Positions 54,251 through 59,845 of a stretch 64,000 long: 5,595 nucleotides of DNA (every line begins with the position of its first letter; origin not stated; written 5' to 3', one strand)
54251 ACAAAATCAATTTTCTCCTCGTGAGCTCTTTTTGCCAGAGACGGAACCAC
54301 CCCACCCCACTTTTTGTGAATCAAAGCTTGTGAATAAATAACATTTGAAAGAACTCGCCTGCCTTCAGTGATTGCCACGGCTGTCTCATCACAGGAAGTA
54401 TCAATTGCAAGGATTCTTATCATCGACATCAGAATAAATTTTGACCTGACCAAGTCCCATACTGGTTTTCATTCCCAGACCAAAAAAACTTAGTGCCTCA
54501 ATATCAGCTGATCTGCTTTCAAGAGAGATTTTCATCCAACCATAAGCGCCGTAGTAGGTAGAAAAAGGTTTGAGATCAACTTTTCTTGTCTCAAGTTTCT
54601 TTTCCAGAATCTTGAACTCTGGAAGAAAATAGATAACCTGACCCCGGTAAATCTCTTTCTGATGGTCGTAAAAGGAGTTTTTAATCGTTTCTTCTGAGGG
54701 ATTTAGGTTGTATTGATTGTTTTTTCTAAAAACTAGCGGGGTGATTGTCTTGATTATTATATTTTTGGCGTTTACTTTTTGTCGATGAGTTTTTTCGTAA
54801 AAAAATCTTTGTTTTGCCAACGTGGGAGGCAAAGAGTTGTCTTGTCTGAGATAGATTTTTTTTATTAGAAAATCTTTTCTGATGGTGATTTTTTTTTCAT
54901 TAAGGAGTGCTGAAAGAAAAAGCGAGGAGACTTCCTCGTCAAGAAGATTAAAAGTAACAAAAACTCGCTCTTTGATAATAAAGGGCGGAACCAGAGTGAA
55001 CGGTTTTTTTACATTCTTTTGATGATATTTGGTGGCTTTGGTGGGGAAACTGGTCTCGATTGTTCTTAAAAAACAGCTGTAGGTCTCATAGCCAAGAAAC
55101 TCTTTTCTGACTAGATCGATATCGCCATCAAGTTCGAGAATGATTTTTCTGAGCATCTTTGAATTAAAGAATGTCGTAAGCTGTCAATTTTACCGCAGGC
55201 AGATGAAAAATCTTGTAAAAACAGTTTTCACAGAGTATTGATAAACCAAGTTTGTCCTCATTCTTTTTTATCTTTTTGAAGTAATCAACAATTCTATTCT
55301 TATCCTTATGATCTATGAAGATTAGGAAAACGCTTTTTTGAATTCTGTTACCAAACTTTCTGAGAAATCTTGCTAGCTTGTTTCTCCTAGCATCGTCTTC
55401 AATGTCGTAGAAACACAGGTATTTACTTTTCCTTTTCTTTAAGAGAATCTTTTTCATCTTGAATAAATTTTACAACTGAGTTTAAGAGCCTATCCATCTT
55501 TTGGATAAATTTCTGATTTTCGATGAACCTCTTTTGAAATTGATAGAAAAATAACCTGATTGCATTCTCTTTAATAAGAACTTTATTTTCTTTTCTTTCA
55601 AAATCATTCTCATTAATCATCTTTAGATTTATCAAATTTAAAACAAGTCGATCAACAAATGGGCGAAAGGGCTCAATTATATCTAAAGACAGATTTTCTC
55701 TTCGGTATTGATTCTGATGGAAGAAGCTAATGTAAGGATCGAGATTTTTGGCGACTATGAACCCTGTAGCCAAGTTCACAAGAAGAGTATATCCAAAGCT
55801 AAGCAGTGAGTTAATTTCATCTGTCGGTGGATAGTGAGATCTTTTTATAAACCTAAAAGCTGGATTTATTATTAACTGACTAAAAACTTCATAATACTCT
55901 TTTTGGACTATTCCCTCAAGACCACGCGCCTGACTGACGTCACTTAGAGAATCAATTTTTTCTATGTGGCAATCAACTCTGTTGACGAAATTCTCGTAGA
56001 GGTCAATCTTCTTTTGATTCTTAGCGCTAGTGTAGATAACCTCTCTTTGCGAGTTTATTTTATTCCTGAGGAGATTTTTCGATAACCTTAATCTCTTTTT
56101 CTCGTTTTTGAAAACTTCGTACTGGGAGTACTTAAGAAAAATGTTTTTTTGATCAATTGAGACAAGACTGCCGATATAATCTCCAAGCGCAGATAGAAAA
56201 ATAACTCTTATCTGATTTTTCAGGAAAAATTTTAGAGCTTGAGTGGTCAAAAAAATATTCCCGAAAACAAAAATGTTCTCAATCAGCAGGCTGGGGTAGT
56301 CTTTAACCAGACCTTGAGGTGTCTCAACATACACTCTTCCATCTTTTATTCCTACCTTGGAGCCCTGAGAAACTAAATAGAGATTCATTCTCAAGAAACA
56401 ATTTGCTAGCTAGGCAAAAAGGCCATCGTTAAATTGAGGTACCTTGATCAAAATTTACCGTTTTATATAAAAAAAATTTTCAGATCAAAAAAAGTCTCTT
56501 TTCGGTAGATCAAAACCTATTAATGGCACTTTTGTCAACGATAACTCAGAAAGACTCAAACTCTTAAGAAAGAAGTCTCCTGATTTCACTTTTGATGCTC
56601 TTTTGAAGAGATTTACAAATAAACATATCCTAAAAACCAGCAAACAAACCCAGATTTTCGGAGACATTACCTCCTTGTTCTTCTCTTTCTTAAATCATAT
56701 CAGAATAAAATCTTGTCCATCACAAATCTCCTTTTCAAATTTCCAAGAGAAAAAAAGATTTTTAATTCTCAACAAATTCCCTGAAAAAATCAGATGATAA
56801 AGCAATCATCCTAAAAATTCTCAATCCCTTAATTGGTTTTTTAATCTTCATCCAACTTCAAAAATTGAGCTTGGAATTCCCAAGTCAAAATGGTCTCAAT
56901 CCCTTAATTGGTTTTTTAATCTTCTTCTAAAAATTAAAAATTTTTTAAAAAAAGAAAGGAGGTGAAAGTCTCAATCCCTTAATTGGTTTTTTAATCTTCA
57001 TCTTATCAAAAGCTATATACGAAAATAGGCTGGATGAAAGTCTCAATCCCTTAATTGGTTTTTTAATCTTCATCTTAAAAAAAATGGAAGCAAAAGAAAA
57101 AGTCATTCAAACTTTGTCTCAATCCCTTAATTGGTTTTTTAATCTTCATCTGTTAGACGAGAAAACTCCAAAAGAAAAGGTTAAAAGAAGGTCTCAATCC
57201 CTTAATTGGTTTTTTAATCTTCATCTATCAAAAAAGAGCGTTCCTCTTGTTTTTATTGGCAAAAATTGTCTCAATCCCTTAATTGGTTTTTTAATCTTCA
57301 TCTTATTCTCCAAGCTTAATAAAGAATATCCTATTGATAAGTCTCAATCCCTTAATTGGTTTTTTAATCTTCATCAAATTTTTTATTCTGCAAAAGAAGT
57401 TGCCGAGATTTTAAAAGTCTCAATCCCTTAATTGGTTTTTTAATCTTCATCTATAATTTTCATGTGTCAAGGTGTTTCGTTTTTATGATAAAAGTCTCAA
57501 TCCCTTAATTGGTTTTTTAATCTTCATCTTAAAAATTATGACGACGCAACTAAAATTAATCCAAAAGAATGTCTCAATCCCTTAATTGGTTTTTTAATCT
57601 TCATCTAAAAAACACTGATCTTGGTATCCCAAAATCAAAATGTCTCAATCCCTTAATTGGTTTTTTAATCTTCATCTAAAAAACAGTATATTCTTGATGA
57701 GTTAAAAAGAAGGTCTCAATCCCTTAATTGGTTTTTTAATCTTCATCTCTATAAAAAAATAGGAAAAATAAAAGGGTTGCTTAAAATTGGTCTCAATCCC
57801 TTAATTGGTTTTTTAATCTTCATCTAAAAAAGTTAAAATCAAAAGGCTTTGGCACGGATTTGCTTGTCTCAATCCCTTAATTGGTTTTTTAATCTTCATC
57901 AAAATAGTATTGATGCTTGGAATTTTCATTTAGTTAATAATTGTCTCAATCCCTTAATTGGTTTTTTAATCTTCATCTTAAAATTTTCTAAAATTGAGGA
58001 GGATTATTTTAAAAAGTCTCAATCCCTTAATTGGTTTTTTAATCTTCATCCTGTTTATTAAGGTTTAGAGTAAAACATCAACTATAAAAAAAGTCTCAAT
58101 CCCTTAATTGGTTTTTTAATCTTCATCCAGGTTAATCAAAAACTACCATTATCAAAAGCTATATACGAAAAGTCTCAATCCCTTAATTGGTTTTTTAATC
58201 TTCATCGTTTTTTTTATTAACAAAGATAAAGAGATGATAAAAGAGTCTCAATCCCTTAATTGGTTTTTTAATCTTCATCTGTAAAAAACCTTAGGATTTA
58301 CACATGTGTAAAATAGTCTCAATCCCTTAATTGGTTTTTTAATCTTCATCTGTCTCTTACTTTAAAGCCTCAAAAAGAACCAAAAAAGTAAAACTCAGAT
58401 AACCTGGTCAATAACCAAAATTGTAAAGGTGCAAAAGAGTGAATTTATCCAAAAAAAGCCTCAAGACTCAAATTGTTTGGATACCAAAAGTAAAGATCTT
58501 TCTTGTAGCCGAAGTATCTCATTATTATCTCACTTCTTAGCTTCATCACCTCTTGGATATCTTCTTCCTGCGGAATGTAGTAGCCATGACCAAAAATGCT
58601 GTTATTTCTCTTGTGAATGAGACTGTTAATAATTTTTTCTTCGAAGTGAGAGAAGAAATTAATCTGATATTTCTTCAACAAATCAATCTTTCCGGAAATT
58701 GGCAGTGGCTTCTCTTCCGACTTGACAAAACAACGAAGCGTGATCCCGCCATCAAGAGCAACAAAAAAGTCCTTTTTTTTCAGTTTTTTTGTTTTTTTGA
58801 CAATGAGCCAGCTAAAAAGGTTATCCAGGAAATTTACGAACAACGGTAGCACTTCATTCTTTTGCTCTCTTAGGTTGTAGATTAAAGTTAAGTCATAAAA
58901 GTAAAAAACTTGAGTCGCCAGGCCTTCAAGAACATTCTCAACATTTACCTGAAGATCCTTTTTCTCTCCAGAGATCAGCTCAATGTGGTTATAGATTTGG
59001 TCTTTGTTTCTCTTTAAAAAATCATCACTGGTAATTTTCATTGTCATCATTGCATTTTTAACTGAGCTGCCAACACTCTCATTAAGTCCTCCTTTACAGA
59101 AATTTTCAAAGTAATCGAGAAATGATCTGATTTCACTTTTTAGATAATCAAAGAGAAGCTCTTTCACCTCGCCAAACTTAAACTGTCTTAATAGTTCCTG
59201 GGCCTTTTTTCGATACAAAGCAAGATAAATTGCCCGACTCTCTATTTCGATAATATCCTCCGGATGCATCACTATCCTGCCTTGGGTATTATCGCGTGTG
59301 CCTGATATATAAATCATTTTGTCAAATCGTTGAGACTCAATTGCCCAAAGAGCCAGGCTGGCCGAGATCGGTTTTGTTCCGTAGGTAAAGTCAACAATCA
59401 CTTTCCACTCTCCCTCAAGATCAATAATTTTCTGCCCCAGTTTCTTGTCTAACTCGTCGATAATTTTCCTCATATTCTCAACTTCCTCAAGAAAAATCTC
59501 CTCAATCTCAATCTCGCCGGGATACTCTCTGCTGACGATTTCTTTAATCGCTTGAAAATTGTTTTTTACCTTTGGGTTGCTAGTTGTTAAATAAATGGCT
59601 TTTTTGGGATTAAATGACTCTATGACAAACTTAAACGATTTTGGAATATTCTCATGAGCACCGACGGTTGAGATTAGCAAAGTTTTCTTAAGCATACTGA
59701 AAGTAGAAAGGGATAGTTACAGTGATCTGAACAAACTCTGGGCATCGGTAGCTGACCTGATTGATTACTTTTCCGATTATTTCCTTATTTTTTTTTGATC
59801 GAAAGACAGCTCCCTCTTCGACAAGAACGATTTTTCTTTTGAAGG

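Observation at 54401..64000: Type III-A (Csm) CRISPR-Cas locus with adaptation module and Csm6 in a CPR-like reduced genome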

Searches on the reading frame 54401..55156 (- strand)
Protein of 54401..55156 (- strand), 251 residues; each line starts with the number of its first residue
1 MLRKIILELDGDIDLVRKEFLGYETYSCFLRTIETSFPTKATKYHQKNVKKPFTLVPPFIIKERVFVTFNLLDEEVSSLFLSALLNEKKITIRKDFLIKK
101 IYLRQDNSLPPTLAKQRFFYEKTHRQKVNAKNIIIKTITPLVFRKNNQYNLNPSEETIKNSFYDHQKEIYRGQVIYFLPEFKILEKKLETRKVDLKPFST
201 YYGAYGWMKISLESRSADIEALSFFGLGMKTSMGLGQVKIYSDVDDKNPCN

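Call 9: search_protein_families(library=ncbifam, proteins=[window:54401-55156:-], max_evalue=0.01)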
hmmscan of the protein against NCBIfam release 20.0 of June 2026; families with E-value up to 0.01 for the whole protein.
window:54401-55156:- (251 aa): 1 family
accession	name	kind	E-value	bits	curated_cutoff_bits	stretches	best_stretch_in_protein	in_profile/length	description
TIGR01877.1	cas_cas6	equivalog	2.4e-18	67.3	58.65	1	43-239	1-200/200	CRISPR-associated endoribonuclease Cas6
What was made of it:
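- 54401..55156 (-): cas6 (251 aa). Its last 7 codons plus the stop codon overlap the first 23 nt of tsaD. TIGR01877 scores 67.3 bits against a cut-off of 58.65 (call 9).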

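Call 10: search_protein_families(library=pfam, proteins=[window:54401-55156:-], max_evalue=0.01)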
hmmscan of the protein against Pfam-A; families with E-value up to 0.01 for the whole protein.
window:54401-55156:- (251 aa): 2 families
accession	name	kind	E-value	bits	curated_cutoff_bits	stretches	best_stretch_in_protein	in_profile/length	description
PF10040.14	CRISPR_Cas6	-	1.2e-07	32.8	25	1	136-238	2-89/89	CRISPR-associated endoribonuclease Cas6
PF01881.21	Cas_Cas6_C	-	1e-05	26.8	23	1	129-240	7-125/125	CRISPR associated protein Cas6, C-terminal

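Call 11: search_protein_families(library=padloc, proteins=[window:54401-55156:-], max_evalue=0.01)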
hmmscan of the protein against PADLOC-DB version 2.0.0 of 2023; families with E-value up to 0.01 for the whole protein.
window:54401-55156:- (251 aa): 14 families
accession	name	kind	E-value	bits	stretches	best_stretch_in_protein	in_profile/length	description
PDLC00956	Cas6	-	6.5e-19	67.3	1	43-239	1-200/200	CRISPR-associated endoribonuclease Cas6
PDLC01265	Cas6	-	2.4e-14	52.6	1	51-239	2-179/179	"CAS-I,CAS-II,CAS-III,CAS-IV,CAS-V,CAS-VI; crRNAmaturation"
PDLC01466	Cas6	-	1.5e-08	32.6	1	45-241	32-220/223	"CAS-I,CAS-II,CAS-III,CAS-IV,CAS-V,CAS-VI; crRNAmaturation"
PDLC01609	Cas6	-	2.4e-08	32.8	1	124-240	23-137/137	"CAS-I,CAS-II,CAS-III,CAS-IV,CAS-V,CAS-VI; crRNAmaturation"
PDLC01783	Cas6b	-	2e-07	29.1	1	60-240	65-224/225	-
PDLC01650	Cas6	-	2.6e-07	29.6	1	136-236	2-102/102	"CAS-I,CAS-II,CAS-III,CAS-IV,CAS-V,CAS-VI; crRNAmaturation"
PDLC02044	Cas6d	-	2.6e-07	28.4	1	63-241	74-258/260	-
PDLC01372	Cas6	-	4.1e-07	28.4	1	23-240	21-235/235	"CAS-I,CAS-II,CAS-III,CAS-IV,CAS-V,CAS-VI; crRNAmaturation"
PDLC01782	Cas6b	-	1.4e-06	26.6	1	60-240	67-233/235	-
PDLC01781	Cas6_IIIa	-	2.2e-05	22.5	1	41-240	36-240/241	-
PDLC01451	Cas6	-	5.1e-05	21.7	1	23-240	18-217/219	"CAS-I,CAS-II,CAS-III,CAS-IV,CAS-V,CAS-VI; crRNAmaturation"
PDLC02098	Cas6_IIIa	-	6e-05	21.6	1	57-240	44-199/200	-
PDLC01786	Cas6b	-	0.00065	17.6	1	129-238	123-227/228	-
PDLC02042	Cas6d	-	0.0008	17.3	0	128-239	149-269/271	-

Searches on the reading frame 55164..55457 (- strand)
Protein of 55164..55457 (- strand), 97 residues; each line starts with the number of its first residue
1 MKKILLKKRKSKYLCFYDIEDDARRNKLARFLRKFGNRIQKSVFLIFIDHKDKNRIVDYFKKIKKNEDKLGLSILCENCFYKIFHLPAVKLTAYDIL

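Call 9: search_protein_families(library=ncbifam, proteins=[window:55164-55457:-], max_evalue=0.01)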
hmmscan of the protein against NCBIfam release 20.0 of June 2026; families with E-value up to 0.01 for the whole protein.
window:55164-55457:- (97 aa): 1 family
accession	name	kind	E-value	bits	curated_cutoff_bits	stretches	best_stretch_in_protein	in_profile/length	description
TIGR01573.1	cas2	equivalog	5.8e-13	48.9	24.5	1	13-86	3-81/96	CRISPR-associated endonuclease Cas2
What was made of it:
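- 55164..55457 (-): cas2 (97 aa). TIGR01573 scores 48.9 bits against a cut-off of 24.5 (call 9).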

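Call 10: search_protein_families(library=pfam, proteins=[window:55164-55457:-], max_evalue=0.01)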
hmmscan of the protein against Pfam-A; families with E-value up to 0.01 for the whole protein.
window:55164-55457:- (97 aa): 1 family
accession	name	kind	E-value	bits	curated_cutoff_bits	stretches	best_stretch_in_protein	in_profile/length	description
PF09827.14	CRISPR_Cas2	-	6.5e-15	55.5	23.8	1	13-82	3-73/74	CRISPR associated protein Cas2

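Call 11: search_protein_families(library=padloc, proteins=[window:55164-55457:-], max_evalue=0.01)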
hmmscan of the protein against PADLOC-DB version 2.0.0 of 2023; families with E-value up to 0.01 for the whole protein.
window:55164-55457:- (97 aa): 20 families
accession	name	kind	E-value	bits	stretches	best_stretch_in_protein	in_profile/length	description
PDLC02074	Cas2_IIIb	-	4.7e-17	59.8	1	12-90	2-80/86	-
PDLC01649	Cas2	-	2.7e-16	57.7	1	13-80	3-70/70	"CAS-I,CAS-II,CAS-III,CAS-IV,CAS-V,CAS-VI; acquisition_2"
PDLC02027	Cas2d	-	3.2e-15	54.4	1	12-87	2-78/89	-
PDLC01443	Cas2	-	7.4e-15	53.3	1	13-86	3-75/86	"CAS-I,CAS-II,CAS-III,CAS-IV,CAS-V,CAS-VI; acquisition_2"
PDLC01338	Cas2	-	1.7e-14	52.1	1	13-84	1-70/76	"CAS-I,CAS-II,CAS-III,CAS-IV,CAS-V,CAS-VI; acquisition_2"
PDLC00935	Cas2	-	1.5e-13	48.9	1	13-86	3-81/96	CRISPR-associated endonuclease Cas2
PDLC01251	Cas2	-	2e-13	48.4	1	13-78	3-68/84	"CAS-I,CAS-II,CAS-III,CAS-IV,CAS-V,CAS-VI; acquisition_2"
PDLC02078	Cas2b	-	3e-13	47.5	1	10-85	2-77/94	-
PDLC01756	Cas2g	-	3.5e-13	47.4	1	9-69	2-63/96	-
PDLC02075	Cas2a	-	2.1e-11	42.1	1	12-65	2-56/85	-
PDLC01525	Cas2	-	9.9e-11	40.2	1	14-82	4-73/90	"CAS-I,CAS-II,CAS-III,CAS-IV,CAS-V,CAS-VI; acquisition_2"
PDLC00936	Cas2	-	1.1e-10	39.8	1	13-83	1-75/83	Cas2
PDLC02070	Cas2_II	-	9.7e-10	36.8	1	12-70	2-61/89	-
PDLC01748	Cas2_IIIa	-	1.9e-09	35.9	1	14-78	4-68/88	-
PDLC02077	Cas2b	-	6.9e-09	34.1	1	14-83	4-75/96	-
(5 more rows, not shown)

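Call 65: find_encoding_contigs(protein=window:55164-55457:-, flank=6000, max_places=4)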
Protein window:55164-55457:- (97 aa): 2 contigs read that carry it; 2 places shown.
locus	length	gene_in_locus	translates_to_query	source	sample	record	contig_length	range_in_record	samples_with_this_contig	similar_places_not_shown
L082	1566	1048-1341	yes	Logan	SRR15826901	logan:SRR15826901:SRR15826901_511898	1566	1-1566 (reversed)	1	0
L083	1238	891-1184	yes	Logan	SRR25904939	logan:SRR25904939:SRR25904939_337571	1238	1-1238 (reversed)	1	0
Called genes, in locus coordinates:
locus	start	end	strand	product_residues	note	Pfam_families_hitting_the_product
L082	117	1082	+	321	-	PF01867:Cas_Cas1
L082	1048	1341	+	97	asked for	PF09827:CRISPR_Cas2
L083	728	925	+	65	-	-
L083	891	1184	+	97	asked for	PF09827:CRISPR_Cas2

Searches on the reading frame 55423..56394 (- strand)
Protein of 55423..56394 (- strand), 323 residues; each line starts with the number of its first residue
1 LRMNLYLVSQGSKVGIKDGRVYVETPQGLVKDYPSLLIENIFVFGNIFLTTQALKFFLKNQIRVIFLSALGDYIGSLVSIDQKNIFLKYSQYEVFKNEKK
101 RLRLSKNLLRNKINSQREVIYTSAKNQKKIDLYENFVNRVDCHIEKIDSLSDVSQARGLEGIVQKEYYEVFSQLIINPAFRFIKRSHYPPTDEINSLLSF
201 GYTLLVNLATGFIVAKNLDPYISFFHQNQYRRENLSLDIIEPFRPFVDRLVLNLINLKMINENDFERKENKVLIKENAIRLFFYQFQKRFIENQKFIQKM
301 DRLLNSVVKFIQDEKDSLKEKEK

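Call 9: search_protein_families(library=ncbifam, proteins=[window:55423-56394:-], max_evalue=0.01)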
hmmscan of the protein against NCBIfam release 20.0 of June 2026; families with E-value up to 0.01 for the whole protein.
window:55423-56394:- (323 aa): 10 families
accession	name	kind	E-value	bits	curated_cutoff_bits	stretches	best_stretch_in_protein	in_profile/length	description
TIGR00287.1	cas1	equivalog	3.3e-69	233.5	71.7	1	4-316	1-324/327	CRISPR-associated endonuclease Cas1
NF049935.1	cas4g_cas1g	exception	1.7e-63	214.9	560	1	3-290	215-503/546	CRISPR-associated endonuclease Cas4g/Cas1g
TIGR04093.1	cas1_CYANO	exception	2.2e-63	214.2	385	1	5-293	3-294/334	type I-D CRISPR-associated endonuclease Cas1d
TIGR03640.1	cas1_DVULG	exception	3e-58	197.6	385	1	4-294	5-302/340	type I-C CRISPR-associated endonuclease Cas1c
TIGR03641.1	cas1_HMARI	exception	8e-48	163.4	304.1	1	5-292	3-283/324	type I-B CRISPR-associated endonuclease Cas1b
TIGR03983.1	cas1_MYXAN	equivalog_domain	9.2e-41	139.9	358.05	1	2-294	11-308/347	type I-MYXAN CRISPR-associated endonuclease Cas1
TIGR04329.1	cas1_PREFRAN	exception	2.6e-35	122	300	1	10-295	14-290/317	type V CRISPR-associated endonuclease Cas1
TIGR03639.1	cas1_NMENI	exception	9.6e-22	77.6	120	1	8-271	6-249/278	type II CRISPR-associated endonuclease Cas1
TIGR03638.1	cas1_ECOLI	exception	4.4e-07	29.4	215.6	1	148-230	125-208/269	type I-E CRISPR-associated endonuclease Cas1e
TIGR03637.1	cas1_YPEST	exception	6.3e-05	22.5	150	1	4-241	8-257/307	type I-F CRISPR-associated endonuclease Cas1f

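Call 10: search_protein_families(library=pfam, proteins=[window:55423-56394:-], max_evalue=0.01)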
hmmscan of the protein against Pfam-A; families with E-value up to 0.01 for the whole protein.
window:55423-56394:- (323 aa): 1 family
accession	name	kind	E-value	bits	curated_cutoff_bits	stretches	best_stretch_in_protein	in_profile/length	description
PF01867.21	Cas_Cas1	-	1.2e-79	267.9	22.3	1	5-288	1-283/283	CRISPR associated protein Cas1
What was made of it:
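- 55423..56394 (-): cas1. The likely true start is the ATG at 56388, which gives 321 aa. TIGR00287 scores 233.5 bits and Pfam Cas_Cas1 267.9 bits (calls 9, 10).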

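Call 11: search_protein_families(library=padloc, proteins=[window:55423-56394:-], max_evalue=0.01)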
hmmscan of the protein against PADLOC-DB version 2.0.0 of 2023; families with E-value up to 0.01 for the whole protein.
window:55423-56394:- (323 aa): 32 families (the best 25 are shown)
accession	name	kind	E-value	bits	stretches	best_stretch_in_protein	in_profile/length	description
PDLC01608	Cas1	-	5.4e-76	253.7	1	5-287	1-275/276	"CAS-I,CAS-II,CAS-III,CAS-IV,CAS-V,CAS-VI; acquisition_1"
PDLC01248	Cas1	-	3.1e-72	241.5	1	3-295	1-267/289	"CAS-I,CAS-II,CAS-III,CAS-IV,CAS-V,CAS-VI; acquisition_1"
PDLC00927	Cas1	-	8.6e-70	233.5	1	4-316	1-324/327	CRISPR-associated endonuclease Cas1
PDLC00928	Cas1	-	1.3e-65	219.5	1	4-295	1-288/315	Cas1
PDLC01743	Cas1c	-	4.8e-63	211.4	1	4-294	7-298/337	-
PDLC01449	Cas1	-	2.8e-60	201.9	1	4-292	3-253/285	"CAS-I,CAS-II,CAS-III,CAS-IV,CAS-V,CAS-VI; acquisition_1"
PDLC02025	Cas1d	-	1.3e-59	200.3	1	5-294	4-278/316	-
PDLC01249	Cas1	-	2.7e-59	198.7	1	5-265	1-246/246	"CAS-I,CAS-II,CAS-III,CAS-IV,CAS-V,CAS-VI; acquisition_1"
PDLC00923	Cas1c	-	8.1e-59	197.6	1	4-294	5-302/340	"CRISPR-associated endonuclease Cas1, subtype I-C/DVULG"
PDLC01334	Cas1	-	2e-58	196.3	1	5-293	5-298/336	"CAS-I,CAS-II,CAS-III,CAS-IV,CAS-V,CAS-VI; acquisition_1"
PDLC01740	Cas1_IIIa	-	1.8e-53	180.4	1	4-299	2-292/331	-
PDLC01742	Cas1b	-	1.2e-49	167.6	1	1-293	1-286/326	-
PDLC01335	Cas1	-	2.8e-47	159.7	1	5-292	2-277/315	"CAS-I,CAS-II,CAS-III,CAS-IV,CAS-V,CAS-VI; acquisition_1"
PDLC01747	Cas1g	-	3.4e-47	159.2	1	5-291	200-481/523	-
PDLC02067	Cas1b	-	1.7e-46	157.2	1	3-293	200-493/533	-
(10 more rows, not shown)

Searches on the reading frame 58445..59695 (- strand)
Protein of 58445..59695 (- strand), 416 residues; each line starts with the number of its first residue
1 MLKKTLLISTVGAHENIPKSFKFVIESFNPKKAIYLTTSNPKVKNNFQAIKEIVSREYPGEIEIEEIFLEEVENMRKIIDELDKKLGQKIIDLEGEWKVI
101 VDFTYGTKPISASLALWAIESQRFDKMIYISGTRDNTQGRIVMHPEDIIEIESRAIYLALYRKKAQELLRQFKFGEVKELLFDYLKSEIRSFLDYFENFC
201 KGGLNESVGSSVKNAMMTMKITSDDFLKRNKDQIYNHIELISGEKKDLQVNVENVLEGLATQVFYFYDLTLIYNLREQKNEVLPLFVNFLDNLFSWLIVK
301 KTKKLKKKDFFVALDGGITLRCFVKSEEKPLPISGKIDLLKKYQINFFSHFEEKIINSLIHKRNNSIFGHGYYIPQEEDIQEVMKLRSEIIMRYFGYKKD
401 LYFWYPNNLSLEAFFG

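Call 9: search_protein_families(library=ncbifam, proteins=[window:58445-59695:-], max_evalue=0.01)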
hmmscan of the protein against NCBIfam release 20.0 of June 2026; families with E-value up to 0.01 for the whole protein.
window:58445-59695:- (416 aa): 2 families
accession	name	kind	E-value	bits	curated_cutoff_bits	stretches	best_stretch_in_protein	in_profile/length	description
TIGR02710.1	TIGR02710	equivalog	6.8e-08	31.8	83.9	1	87-188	60-160/384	TIGR02710 family CRISPR-associated CARF protein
NF040581.1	cas_Crn1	equivalog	0.009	15.7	125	0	34-121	38-121/178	CRISPR-associated ring nuclease Crn1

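Call 10: search_protein_families(library=pfam, proteins=[window:58445-59695:-], max_evalue=0.01)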
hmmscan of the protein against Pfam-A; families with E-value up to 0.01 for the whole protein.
window:58445-59695:- (416 aa): 2 families
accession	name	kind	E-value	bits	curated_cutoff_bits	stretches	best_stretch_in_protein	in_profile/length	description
PF09670.15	Cas_Cas02710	-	0.0016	18.6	27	1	353-387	112-146/153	Csm6 HEPN domain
PF22246.2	NeqB_N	-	0.0045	17.2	27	0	149-179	21-52/59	NeqB N-terminal domain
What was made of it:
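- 58445..59695 (-): CARF-HEPN ancillary RNase of the Csm6/Csx1 superfamily (416 aa). Pfam's Csm6 HEPN domain is a weak match (call 10).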

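Call 11: search_protein_families(library=padloc, proteins=[window:58445-59695:-], max_evalue=0.01)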
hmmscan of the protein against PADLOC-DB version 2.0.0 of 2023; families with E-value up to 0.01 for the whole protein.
window:58445-59695:- (416 aa): 25 families
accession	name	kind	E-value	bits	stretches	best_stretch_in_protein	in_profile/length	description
PDLC01802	CARF1--CARF_HEPN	-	1.2e-24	84.9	2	3-201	1-182/388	-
PDLC01031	Csx1/Csm6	-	6.7e-19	66.6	1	4-402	2-346/357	CARF+HEPN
PDLC01360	Csx1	-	8e-18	62.6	2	22-185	4-152/365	CAS-III; associated_signaling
PDLC01798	CARF1--CARF_HEPN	-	2.6e-14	51.1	1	5-197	2-186/396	-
PDLC01639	Csx1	-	3.9e-14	50.5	2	22-184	4-152/361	CAS-III; associated_signaling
PDLC01796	CARF1--CARF_HEPN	-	1.3e-13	48.9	1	48-201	52-203/401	-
PDLC01966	CARF_HEPN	-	4.4e-13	47.3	1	68-185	15-124/333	-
PDLC01794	CARF1--CARF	-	2e-10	38.7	1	4-225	2-132/168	-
PDLC01813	CARF1--CARF_HEPN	-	4.8e-10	37.1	1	4-175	3-161/421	-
PDLC01801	CARF1--CARF_HEPN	-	1.1e-09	35.6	2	22-179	39-183/441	-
PDLC01315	Csx1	-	1.2e-09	35.8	1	54-202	34-156/329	CAS-III; associated_signaling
PDLC01053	Csx1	-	1.9e-08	32.7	1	24-137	97-202/212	TM+CARF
PDLC01168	CARF_2M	-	1.3e-06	26.4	1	41-133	109-185/200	"CARF, 2 TMs"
PDLC01799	CARF1--CARF_HEPN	-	2.1e-06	25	0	355-391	403-439/454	-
PDLC01941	CARF8--CARF_TM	-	4.2e-05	21.2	1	43-130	152-235/248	-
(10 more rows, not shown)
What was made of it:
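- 58445..59695 (-): PADLOC CARF_HEPN matches at E 1.2e-24 and Csx1/Csm6 at 6.7e-19 (call 11).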

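Call 54: search_solved_structures(query=window:58445-59695:-, max_evalue=1, show_alignments=1)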
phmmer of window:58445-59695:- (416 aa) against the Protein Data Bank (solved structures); distinct sequences matched with E-value up to 1: 2.
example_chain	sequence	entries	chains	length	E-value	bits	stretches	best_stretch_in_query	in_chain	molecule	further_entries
1avc_A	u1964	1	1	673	0.47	12.7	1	120-182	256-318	ANNEXIN VI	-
1m9i_A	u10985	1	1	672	0.79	12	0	121-182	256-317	Annexin VI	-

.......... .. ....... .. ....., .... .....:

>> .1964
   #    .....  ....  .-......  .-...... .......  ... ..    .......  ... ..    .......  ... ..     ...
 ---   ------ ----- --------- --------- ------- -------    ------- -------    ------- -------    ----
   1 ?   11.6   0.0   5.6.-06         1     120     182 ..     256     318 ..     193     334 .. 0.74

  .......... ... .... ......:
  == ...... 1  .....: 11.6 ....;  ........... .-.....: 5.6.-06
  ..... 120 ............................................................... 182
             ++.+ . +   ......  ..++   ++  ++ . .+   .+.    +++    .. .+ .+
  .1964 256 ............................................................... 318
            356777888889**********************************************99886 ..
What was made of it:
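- Tried and rejected: No hit (call 54).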
